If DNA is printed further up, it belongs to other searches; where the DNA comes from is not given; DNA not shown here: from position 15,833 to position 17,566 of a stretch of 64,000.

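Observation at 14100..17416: Candidate undescribed defence-like cassette: TPR protein with an orphan type IIG target-recognition-like domain plus an overlapping SMC/ABC ATPase, inserted between a nitroreductase gene fragment and its intact copy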

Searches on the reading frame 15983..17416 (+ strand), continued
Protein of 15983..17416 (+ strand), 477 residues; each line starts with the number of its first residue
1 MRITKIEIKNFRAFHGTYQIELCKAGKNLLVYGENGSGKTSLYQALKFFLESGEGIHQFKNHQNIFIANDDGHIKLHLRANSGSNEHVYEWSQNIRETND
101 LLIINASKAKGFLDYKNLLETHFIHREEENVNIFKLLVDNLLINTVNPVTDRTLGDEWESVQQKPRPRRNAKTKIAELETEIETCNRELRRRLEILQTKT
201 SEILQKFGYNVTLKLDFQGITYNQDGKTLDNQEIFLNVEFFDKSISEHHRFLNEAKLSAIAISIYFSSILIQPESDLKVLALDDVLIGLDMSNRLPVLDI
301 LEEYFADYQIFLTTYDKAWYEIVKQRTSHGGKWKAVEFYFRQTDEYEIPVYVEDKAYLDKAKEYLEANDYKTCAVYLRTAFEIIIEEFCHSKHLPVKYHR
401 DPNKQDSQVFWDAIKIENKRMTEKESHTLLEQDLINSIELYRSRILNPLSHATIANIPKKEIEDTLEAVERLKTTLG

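Call 35: find_encoding_contigs(protein=P0069, flank=10000, max_places=2)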
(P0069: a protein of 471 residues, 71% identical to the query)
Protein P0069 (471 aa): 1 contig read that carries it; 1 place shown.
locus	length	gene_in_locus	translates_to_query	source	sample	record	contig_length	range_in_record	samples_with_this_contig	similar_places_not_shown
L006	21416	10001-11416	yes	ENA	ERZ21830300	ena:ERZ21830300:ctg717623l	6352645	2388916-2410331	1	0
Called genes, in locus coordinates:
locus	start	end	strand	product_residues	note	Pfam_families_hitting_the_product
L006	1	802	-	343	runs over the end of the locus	PF00144:Beta-lactamase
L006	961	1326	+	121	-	PF01050:MannoseP_isomer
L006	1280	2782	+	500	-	PF00342:PGI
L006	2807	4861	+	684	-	PF00672:HAMP, PF00512:HisKA, PF02518:HATPase_c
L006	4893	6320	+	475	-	PF00072:Response_reg, PF00158:Sigma54_activat, PF14532:Sigma54_activ_2, PF00004:AAA (faint), PF07728:AAA_5 (weak), PF25601:AAA_lid_14, PF02954:HTH_8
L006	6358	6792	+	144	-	PF08334:T2SSG, PF22434:PilW_C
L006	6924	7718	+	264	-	PF06750:A24_N_bact, PF01478:Peptidase_A24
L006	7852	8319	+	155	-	PF24838:8xMP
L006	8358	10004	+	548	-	PF13431:TPR_17 (faint), PF13414:TPR_11 (weak), PF13432:TPR_16, PF25575:TPR_BSK1_C (weak), PF00515:TPR_1, PF07719:TPR_2 (weak), PF13414:TPR_11 (weak), PF12950:TaqI_C, +3 more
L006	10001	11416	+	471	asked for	PF02463:SMC_N, PF11398:DUF2813 (faint), PF13175:AAA_15, PF13476:AAA_23, PF13555:AAA_29 (faint)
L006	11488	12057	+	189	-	PF00881:Nitroreductase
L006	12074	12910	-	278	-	PF04909:Amidohydro_2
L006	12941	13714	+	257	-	-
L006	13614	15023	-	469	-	PF01555:N6_N4_Mtase, PF01170:UPF0020 (faint)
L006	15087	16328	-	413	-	PF00033:Cytochrome_B, PF13631:Cytochrom_B_N_2, PF00032:Cytochrom_B_C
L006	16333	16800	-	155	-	PF00355:Rieske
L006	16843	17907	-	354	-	PF01408:GFO_IDH_MocA, PF22725:GFO_IDH_MocA_C3 (faint)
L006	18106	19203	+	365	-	PF02746:MR_MLE_N, PF13378:MR_MLE_C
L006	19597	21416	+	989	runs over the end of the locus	PF04542:Sigma70_r2, PF07638:Sigma70_ECF, PF04545:Sigma70_r4, PF08281:Sigma70_r4_2, PF17899:Peptidase_M61_N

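Call 36: search_protein_representatives(protein=window:15983-17413:+)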
Query: 477 residues. Proteins with E-value up to 0.001 (for the whole library): 2822; up to 1e-10: 1300; up to 1e-30: 529. The best 150 are listed.
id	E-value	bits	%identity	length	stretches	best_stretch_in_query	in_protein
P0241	6.8e-174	595.5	60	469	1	1-476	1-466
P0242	5.4e-142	490.4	53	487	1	1-475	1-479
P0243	4.1e-129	447.9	51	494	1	1-477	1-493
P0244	3.7e-127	441.5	49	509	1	1-476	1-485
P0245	1.3e-126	439.7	49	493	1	1-472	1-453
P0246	3.4e-124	431.7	49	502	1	1-474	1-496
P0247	4.5e-123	428.0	46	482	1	1-476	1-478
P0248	5.9e-122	424.3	45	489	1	1-474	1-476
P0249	5.4e-118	411.2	46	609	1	1-475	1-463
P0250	1.3e-117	410.0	45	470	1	1-476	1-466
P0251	9.1e-116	403.9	44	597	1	1-473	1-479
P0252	6.2e-115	401.2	47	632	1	1-470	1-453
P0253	4.1e-114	398.5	46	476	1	1-475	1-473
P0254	2.1e-113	396.1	96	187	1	291-477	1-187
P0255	8.7e-113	394.1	64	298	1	179-475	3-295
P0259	3.4e-105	369.0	45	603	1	1-476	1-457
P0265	5.0e-97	342.1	42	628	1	1-473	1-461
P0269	1.4e-90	320.9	42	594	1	2-474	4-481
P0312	1.3e-72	261.6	35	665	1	2-468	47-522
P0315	2.8e-72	260.6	36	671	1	1-455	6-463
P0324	3.8e-69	250.2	33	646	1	2-476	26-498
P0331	3.1e-67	243.9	33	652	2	2-472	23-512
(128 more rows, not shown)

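Call 37: predict_structure(protein=window:15983-17413:+)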
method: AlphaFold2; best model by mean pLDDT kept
length: 477 residues; sequences in the alignment: 1
mean_pLDDT: 37.6   pTM: 0.26
mean pLDDT of the five models: 37.6, 31.7, 30.8, 30.7, 29.8
residues with pLDDT >= 90: 0; 70-90: 0; 50-70: 40; < 50: 437
segments of 3 or more residues with pLDDT < 50: 1-171, 203-319, 328-330, 332-355, 368-379, 381-477
pLDDT, mean of each block of 10 residues (from residue 1): 30 31 33 35 37 35 33 34 33 32 29 30 29 33 30 42 46 54 53 52 46 46 41 36 32 27 25 28 31 43 40 42 49 40 29 43 48 45 41 27 32 29 36 44 43 44 47 41
secondary structure, 60 per line:
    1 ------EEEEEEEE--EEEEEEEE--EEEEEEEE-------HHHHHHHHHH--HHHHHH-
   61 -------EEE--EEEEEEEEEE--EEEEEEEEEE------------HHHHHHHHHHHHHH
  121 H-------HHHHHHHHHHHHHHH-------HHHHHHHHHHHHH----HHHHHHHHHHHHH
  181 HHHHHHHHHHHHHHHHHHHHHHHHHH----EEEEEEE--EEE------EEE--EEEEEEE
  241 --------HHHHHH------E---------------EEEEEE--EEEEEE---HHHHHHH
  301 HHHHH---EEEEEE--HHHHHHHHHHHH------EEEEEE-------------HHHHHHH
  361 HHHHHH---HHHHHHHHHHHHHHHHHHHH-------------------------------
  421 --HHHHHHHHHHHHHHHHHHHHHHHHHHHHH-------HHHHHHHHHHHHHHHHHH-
elements in order: E7-14 E17-24 E27-34 H42-51 H54-59 E68-70 E73-82 E85-94 H107-121 H129-143 H151-163 H168-206 E211-217 E220-222 E229-231 E234-240 H249-254 E277-282 E285-290 H294-305 E309-314 H317-328 E335-340 H354-366 H370-389 H423-451 H459-476

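Call 41: search_protein_families(library=pfam, proteins=[P0249, P0251, P0252, P0259, P0265, P0269, P0312, P0315, P0324, P0331], max_evalue=0.01)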
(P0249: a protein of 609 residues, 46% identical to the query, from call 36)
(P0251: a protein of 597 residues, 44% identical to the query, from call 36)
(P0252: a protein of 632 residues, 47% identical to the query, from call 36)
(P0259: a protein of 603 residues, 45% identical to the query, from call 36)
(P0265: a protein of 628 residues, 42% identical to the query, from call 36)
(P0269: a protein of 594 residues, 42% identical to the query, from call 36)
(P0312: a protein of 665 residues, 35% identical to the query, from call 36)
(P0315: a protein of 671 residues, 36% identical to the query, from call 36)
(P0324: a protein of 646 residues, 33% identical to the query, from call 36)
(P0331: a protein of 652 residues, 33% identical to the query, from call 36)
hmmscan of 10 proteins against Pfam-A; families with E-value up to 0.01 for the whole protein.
P0249 (609 aa): 10 families
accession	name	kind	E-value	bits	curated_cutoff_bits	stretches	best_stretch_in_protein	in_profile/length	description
PF02463.25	SMC_N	-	9.6e-14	51.8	40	1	3-322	2-205/220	RecF/RecN/SMC N terminal domain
PF13175.12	AAA_15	-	6e-12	46.3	32.1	1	1-84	1-88/374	AAA ATPase domain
PF13476.12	AAA_23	-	8.6e-10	40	27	1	5-84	1-86/201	AAA domain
PF13304.12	AAA_21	-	2.1e-06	28.5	27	1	30-55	4-26/304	AAA domain, putative AbiEii toxin, Type IV TA system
PF13555.12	AAA_29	-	5e-05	23.4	27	1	10-50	8-47/61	P-loop containing region of AAA domain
PF13166.12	AAA_13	-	6.9e-05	22.2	36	0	251-327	500-582/713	AAA domain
PF00005.33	ABC_tran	-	7.1e-05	23.9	25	1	16-50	2-36/137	ABC transporter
PF00503.26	G-alpha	-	0.0014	18.3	48.8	1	27-65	23-61/333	G-protein alpha subunit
PF11398.14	DUF2813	-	0.0023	17.8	21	1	1-60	1-57/372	Protein of unknown function (DUF2813)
PF13514.12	AAA_27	-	0.0054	16.8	22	0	1-49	1-50/206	AAA domain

P0251 (597 aa): 9 families
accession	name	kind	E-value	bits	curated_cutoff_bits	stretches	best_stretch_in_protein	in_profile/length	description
PF02463.25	SMC_N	-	5.8e-16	59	40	1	3-330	2-209/220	RecF/RecN/SMC N terminal domain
PF13175.12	AAA_15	-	1.5e-10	41.7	32.1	1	1-92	1-91/374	AAA ATPase domain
PF13476.12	AAA_23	-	1.9e-10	42.1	27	1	6-183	2-184/201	AAA domain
PF13304.12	AAA_21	-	3.2e-06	27.9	27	1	31-99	4-83/304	AAA domain, putative AbiEii toxin, Type IV TA system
PF13555.12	AAA_29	-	4.7e-06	26.7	27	1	4-51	2-47/61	P-loop containing region of AAA domain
PF13166.12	AAA_13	-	3.4e-05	23.2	36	0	26-49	16-39/713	AAA domain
PF13514.12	AAA_27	-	0.00065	19.8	22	1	1-50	1-50/206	AAA domain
PF11398.14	DUF2813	-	0.00095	19.1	21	1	2-83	2-78/372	Protein of unknown function (DUF2813)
PF00005.33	ABC_tran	-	0.0089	17.1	25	0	24-50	9-35/137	ABC transporter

P0252 (632 aa): 8 families
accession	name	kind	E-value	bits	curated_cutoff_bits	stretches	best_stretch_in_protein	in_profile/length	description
PF02463.25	SMC_N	-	1.5e-12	47.9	40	1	3-324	2-211/220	RecF/RecN/SMC N terminal domain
PF13476.12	AAA_23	-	6.9e-07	30.5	27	1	5-141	1-142/201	AAA domain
PF13304.12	AAA_21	-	4.3e-05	24.1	27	1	31-68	4-41/304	AAA domain, putative AbiEii toxin, Type IV TA system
PF13555.12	AAA_29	-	7e-05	22.9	27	1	4-50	2-46/61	P-loop containing region of AAA domain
PF13514.12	AAA_27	-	0.0003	20.9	22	1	1-48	1-48/206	AAA domain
PF13191.12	AAA_16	-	0.0011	19.9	32.6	0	26-53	24-51/167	AAA ATPase domain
PF00005.33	ABC_tran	-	0.0018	19.3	25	0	24-48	9-33/137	ABC transporter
PF05673.19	DUF815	-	0.0043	16.7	23.8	1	23-54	50-81/249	Protein of unknown function (DUF815)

P0259 (603 aa): 9 families
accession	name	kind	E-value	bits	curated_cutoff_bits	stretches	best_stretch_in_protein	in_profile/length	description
PF02463.25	SMC_N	-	2.2e-09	37.5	40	1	3-324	2-210/220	RecF/RecN/SMC N terminal domain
PF13476.12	AAA_23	-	9.2e-07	30.1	27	1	6-227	2-195/201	AAA domain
PF13555.12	AAA_29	-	2.9e-06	27.4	27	1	4-62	2-56/61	P-loop containing region of AAA domain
PF13304.12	AAA_21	-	5.4e-06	27.1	27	1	32-102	4-83/304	AAA domain, putative AbiEii toxin, Type IV TA system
PF00005.33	ABC_tran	-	0.00028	21.9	25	1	26-50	10-34/137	ABC transporter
PF13175.12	AAA_15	-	0.00029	21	32.1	1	1-265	1-238/374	AAA ATPase domain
PF13514.12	AAA_27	-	0.00048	20.2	22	1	1-50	1-49/206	AAA domain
PF05673.19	DUF815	-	0.0015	18.2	23.8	1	15-48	41-74/249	Protein of unknown function (DUF815)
PF12775.13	AAA_7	-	0.0088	16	25.8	0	3-61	9-68/181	P-loop containing dynein motor region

P0265 (628 aa): 8 families
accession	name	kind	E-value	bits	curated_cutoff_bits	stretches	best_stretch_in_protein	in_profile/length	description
PF02463.25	SMC_N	-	4.9e-11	42.9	40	1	3-320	2-204/220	RecF/RecN/SMC N terminal domain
PF13175.12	AAA_15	-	1.1e-06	28.9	32.1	1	1-190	1-191/374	AAA ATPase domain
PF13476.12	AAA_23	-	1.2e-06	29.8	27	1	6-195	2-191/201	AAA domain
PF13555.12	AAA_29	-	1.7e-05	24.9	27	1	5-48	3-46/61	P-loop containing region of AAA domain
PF00005.33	ABC_tran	-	0.0005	21.1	25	1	24-101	11-80/137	ABC transporter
PF13514.12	AAA_27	-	0.006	16.6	22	0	1-47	1-49/206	AAA domain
PF13643.11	DUF4145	-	0.0072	16.8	23.1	0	365-386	9-30/88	Domain of unknown function (DUF4145)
PF13401.12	AAA_22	-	0.0094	16.7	27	0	26-59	7-33/130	AAA domain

P0269 (594 aa): 8 families
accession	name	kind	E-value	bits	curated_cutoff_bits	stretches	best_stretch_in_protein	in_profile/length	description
PF13476.12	AAA_23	-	4.9e-13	50.6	27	1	7-207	1-199/201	AAA domain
PF02463.25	SMC_N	-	9e-12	45.3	40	1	5-332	2-209/220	RecF/RecN/SMC N terminal domain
PF13175.12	AAA_15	-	4.3e-11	43.5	32.1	1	5-74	3-66/374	AAA ATPase domain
PF13304.12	AAA_21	-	1.5e-06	29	27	1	32-319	3-297/304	AAA domain, putative AbiEii toxin, Type IV TA system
PF13555.12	AAA_29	-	2.1e-05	24.6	27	1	7-53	3-47/61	P-loop containing region of AAA domain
PF11398.14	DUF2813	-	3.4e-05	23.8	21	1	15-57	10-51/372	Protein of unknown function (DUF2813)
PF13514.12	AAA_27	-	0.0057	16.7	22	0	4-52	2-50/206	AAA domain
PF13166.12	AAA_13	-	0.0064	15.7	36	1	21-57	9-45/713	AAA domain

P0312 (665 aa): 6 families
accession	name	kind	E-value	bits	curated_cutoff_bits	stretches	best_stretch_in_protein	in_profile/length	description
PF02463.25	SMC_N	-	2.2e-09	37.5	40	2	304-367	145-205/220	RecF/RecN/SMC N terminal domain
PF13476.12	AAA_23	-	2.8e-06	28.5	27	1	50-96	1-45/201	AAA domain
PF13175.12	AAA_15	-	4.7e-05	23.6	32.1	1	48-100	3-53/374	AAA ATPase domain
PF00005.33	ABC_tran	-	9.7e-05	23.4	25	1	63-97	4-38/137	ABC transporter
PF13514.12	AAA_27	-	0.00015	21.9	22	1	47-102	2-58/206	AAA domain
PF13555.12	AAA_29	-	0.00023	21.3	27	1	48-95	1-47/61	P-loop containing region of AAA domain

P0315 (671 aa): 4 families
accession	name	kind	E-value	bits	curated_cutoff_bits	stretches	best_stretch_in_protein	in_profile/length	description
PF02463.25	SMC_N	-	4.6e-12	46.3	40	1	8-335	2-207/220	RecF/RecN/SMC N terminal domain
PF13175.12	AAA_15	-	4.4e-08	33.6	32.1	1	6-81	1-78/374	AAA ATPase domain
PF13476.12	AAA_23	-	3.5e-07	31.5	27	1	10-53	1-43/201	AAA domain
PF13555.12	AAA_29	-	1.1e-05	25.5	27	1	9-56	2-49/61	P-loop containing region of AAA domain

P0324 (646 aa): 9 families
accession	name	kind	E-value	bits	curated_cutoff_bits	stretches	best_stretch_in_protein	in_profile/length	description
PF02463.25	SMC_N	-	6.7e-09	35.9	40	1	281-347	142-205/220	RecF/RecN/SMC N terminal domain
PF13304.12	AAA_21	-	6.2e-07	30.2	27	1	59-97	4-45/304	AAA domain, putative AbiEii toxin, Type IV TA system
PF00005.33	ABC_tran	-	7.8e-07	30.2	25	1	52-94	9-51/137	ABC transporter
PF13476.12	AAA_23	-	3.2e-06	28.4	27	1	29-90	1-55/201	AAA domain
PF13166.12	AAA_13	-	6.8e-05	22.2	36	1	58-81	20-43/713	AAA domain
PF13191.12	AAA_16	-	0.00053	21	32.6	1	53-84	23-54/167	AAA ATPase domain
PF13401.12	AAA_22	-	0.00057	20.6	27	1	55-116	6-52/130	AAA domain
PF13175.12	AAA_15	-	0.0009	19.4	32.1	1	27-81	3-50/374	AAA ATPase domain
PF13555.12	AAA_29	-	0.0019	18.3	27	1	49-82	18-50/61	P-loop containing region of AAA domain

P0331 (652 aa): 8 families
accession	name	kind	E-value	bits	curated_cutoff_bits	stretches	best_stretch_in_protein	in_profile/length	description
PF02463.25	SMC_N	-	3e-06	27.3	40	0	24-70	2-45/220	RecF/RecN/SMC N terminal domain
PF13476.12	AAA_23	-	1e-05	26.7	27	1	26-70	1-40/201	AAA domain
PF13555.12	AAA_29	-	0.00026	21.1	27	1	26-72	3-45/61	P-loop containing region of AAA domain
PF13304.12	AAA_21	-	0.00027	21.6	27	1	54-72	4-22/304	AAA domain, putative AbiEii toxin, Type IV TA system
PF13191.12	AAA_16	-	0.0016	19.4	32.6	1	48-75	23-50/167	AAA ATPase domain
PF00005.33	ABC_tran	-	0.0018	19.3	25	1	47-73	9-35/137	ABC transporter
PF13401.12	AAA_22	-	0.0021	18.8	27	1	48-117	4-58/130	AAA domain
PF13166.12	AAA_13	-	0.0047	16.1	36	1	51-73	18-40/713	AAA domain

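Call 42: find_related_loci(query=A2, collection=genome_contigs, flank=8000)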
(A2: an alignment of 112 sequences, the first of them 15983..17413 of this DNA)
Query A2 (477 aa) in genome_contigs; peptide patterns used: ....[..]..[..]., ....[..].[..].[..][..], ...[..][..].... (x = any residue, [..] = any of these).
600 stretches matched a pattern (row limit reached: there are more); 76 encode a relative of the query (tblastn E <= 1e-3); 76 distinct loci.
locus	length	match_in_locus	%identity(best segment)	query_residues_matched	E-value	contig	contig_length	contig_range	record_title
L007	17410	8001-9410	76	1-476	0e+0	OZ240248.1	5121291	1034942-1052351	MAG: Candidatus Poribacteria bacterium isolate b8ffb888-6308-4f48-b550-e0c295cc777e genome assembly, chromosome: 1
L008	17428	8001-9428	75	1-477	0e+0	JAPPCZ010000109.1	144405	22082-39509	MAG: Candidatus Poribacteria bacterium isolate IRC4_bin_14 NODE_120_length_144405_cov_21.7476, whole genome shotgun sequ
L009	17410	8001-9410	62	1-476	0e+0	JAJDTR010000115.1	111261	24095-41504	MAG: Candidatus Poribacteria bacterium isolate jk18x1bzbins.36 k141_791005, whole genome shotgun sequence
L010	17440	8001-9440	62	1-477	0e+0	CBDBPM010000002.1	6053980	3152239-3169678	MAG: Candidatus Poribacteria bacterium isolate 2ce76e30-9b7a-4682-b141-86baa08e5e2a genome assembly, contig: contig_2, w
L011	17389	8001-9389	62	1-469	0e+0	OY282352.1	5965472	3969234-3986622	MAG: uncultured Latescibacteria bacterium genome assembly, chromosome: 1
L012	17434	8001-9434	57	1-477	3e-166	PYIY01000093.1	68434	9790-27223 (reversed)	MAG: Candidatus Poribacteria bacterium isolate PCPOR4 Ga0207198_1093, whole genome shotgun sequence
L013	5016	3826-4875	69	1-351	3e-158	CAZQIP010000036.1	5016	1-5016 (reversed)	MAG TPA_asm: uncultured bacterium isolate SRP338948_co1_32 genome assembly, contig: k141_59206, whole genome shotgun seq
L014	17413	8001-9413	48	1-476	5e-142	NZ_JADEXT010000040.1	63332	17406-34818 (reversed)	Nostoc sp. LEGE 12447 NODE_69_length_6, whole genome shotgun sequence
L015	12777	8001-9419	44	1-476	3e-129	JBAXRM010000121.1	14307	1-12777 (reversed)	MAG: Nostocales cyanobacterium ELA583 MAG583_121, whole genome shotgun sequence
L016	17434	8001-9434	41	1-476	9e-103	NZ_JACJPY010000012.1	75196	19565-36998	Pseudanabaena cinerea FACHB-1277 contig12, whole genome shotgun sequence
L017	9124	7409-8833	41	1-477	1e-98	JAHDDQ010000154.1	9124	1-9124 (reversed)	MAG: Tenacibaculum sp. isolate MAG-161 ND_4568, whole genome shotgun sequence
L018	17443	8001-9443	38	1-472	7e-91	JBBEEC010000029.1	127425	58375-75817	MAG: Bacteroidota bacterium isolate LejiaF_53_86 Lejia_F_213_length_127425_cov_51, whole genome shotgun sequence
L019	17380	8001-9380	36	1-474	1e-88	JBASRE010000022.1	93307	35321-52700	MAG: Pyrinomonadaceae bacterium isolate MFD09203_ilm_asm_bin4 k127_44839, whole genome shotgun sequence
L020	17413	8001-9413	76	1-477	0e+0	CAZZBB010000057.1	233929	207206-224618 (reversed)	MAG TPA_asm: uncultured bacterium isolate SRP338948_co1_166 genome assembly, contig: k141_469639, whole genome shotgun s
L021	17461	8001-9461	36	1-476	1e-79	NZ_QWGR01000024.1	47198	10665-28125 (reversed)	Maribellus luteus strain XSD2 XSD2_scaffold24, whole genome shotgun sequence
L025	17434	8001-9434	61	1-476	0e+0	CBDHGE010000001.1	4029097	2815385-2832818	MAG: Candidatus Poribacteria bacterium isolate 9ac9c1da-626f-4e18-9c15-12d165d572a9 genome assembly, contig: contig_1, w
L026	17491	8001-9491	32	1-466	2e-63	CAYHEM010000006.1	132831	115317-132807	MAG TPA_asm: uncultured Gallionella sp. isolate ERP119702_co1_195 genome assembly, contig: NODE_65_length_132831_cov_44.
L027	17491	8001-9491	29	2-472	4e-60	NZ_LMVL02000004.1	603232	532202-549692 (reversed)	Agrobacterium vitis strain NCPPB 3554 contig4, whole genome shotgun sequence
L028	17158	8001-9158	34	1-382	2e-57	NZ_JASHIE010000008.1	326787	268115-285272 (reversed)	Flectobacillus rivi strain LFS242W LFS242W_ctg008, whole genome shotgun sequence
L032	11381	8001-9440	30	1-473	6e-54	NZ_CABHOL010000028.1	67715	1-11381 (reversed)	MAG: uncultured Fluviicola sp. isolate Fluviicola_sp_nbed1b11, whole genome shotgun sequence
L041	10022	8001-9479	32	2-477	4e-47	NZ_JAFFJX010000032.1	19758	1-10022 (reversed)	Longitalea arenae strain SYSU D01084 Scaffold31_1, whole genome shotgun sequence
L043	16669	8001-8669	71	1-476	5e-45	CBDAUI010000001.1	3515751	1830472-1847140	MAG: Candidatus Poribacteria bacterium isolate ebb03bee-5bc3-4167-9627-03da9fd662bd genome assembly, contig: contig_1, w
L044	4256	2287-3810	28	2-473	7e-43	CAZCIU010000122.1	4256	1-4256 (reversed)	MAG TPA_asm: uncultured Paludibacter sp. isolate SRP274231_co1_138 genome assembly, contig: NODE_24355_length_4256_cov_1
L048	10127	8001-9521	29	1-476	1e-31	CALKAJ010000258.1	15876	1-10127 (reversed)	MAG TPA_asm: uncultured Ignavibacteriae bacterium isolate SRR6007446_bin.4_CONCOCT_v1.1_MAG genome assembly, contig: ERZ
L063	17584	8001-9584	29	2-472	2e-26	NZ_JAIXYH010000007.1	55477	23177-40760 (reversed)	MAG: Flavobacterium sp. isolate D8_MAG_00001 pond_D8_MAG_00001_000000000050, whole genome shotgun sequence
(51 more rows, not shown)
